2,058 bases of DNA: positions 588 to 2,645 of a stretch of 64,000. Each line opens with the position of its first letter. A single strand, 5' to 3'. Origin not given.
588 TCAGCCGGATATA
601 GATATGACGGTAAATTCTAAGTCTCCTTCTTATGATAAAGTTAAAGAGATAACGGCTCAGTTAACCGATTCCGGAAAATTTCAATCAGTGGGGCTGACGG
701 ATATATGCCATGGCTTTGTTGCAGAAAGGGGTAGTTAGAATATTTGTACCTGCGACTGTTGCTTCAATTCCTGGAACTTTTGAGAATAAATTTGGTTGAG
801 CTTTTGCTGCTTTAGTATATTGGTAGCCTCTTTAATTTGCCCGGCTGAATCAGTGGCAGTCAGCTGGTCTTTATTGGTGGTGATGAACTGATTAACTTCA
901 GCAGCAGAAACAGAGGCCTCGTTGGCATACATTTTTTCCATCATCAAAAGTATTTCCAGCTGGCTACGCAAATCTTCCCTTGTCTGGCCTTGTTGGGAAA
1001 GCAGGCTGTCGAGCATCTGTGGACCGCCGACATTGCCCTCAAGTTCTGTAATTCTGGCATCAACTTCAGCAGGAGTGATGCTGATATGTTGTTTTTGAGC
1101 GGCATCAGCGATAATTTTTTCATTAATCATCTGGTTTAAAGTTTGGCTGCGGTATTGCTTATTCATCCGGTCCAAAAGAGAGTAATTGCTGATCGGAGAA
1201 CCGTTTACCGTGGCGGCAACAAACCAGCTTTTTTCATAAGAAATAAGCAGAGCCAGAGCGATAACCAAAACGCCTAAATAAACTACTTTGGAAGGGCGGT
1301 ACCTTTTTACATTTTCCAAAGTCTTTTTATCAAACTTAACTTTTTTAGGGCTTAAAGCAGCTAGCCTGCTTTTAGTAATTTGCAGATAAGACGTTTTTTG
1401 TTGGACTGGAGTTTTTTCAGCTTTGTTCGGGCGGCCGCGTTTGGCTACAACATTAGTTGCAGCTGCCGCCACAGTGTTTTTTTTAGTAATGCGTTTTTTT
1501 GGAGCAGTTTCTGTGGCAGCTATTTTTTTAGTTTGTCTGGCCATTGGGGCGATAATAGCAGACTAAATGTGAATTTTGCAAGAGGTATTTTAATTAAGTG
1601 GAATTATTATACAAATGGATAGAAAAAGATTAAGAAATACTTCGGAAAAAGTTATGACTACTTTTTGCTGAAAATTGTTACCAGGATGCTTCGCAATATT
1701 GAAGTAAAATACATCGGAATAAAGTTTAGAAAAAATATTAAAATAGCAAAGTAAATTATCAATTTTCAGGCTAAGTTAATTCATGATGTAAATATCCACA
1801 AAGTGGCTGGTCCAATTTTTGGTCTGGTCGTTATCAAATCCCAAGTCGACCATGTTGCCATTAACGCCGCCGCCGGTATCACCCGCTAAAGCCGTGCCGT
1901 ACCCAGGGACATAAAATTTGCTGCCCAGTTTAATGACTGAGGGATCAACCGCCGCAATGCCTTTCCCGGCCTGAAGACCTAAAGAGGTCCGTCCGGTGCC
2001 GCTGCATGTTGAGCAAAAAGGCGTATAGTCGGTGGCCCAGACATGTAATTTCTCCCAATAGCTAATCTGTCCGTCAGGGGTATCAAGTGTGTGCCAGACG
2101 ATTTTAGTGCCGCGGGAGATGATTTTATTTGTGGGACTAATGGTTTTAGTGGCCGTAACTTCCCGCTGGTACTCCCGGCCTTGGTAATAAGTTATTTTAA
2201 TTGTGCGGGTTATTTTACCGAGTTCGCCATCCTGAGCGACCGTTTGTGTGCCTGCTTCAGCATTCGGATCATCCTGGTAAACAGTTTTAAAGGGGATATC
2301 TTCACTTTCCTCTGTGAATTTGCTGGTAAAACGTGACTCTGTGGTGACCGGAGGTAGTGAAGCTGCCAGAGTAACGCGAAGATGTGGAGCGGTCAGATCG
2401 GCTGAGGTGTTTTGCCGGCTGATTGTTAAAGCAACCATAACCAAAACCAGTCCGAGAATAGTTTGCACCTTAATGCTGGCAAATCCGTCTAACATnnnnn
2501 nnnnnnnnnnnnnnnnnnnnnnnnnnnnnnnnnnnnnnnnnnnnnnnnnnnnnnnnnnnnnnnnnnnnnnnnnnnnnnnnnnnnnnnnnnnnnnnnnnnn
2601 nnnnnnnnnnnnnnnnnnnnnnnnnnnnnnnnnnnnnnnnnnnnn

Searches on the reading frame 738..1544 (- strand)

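Call 9: search_protein_families(library=pfam, proteins=[window:738-1544:-], max_evalue=0.001)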
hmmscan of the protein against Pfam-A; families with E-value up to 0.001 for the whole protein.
window:738-1544:- (269 aa): 2 families
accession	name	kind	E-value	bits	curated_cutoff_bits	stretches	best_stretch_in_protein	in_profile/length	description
PF13624.11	SurA_N_3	-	1.3e-08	35.3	27.2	1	128-205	80-161/162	SurA-like N-terminal domain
PF13623.11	SurA_N_2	-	2e-05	24.9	28.5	1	121-180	75-128/145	SurA-like N-terminal domain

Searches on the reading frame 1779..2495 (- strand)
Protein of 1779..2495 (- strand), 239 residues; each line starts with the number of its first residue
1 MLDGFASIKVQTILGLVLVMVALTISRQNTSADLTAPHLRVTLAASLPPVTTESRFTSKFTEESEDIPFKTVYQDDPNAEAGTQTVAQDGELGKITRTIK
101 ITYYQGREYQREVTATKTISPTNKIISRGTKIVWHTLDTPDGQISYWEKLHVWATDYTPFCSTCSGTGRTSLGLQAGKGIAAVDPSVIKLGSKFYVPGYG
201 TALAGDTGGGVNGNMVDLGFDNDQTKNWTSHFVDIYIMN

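Call 47: search_protein_families(library=pfam, proteins=[window:1779-2495:-], max_evalue=0.1)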
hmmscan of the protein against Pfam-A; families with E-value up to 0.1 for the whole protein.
window:1779-2495:- (239 aa): 2 families
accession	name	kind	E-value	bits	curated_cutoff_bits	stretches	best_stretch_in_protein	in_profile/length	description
PF07501.17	G5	-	4.2e-17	62.6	23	1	61-131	4-75/75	G5 domain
PF06725.17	3D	-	9.6e-12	45.4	23.8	1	182-238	4-71/72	3D domain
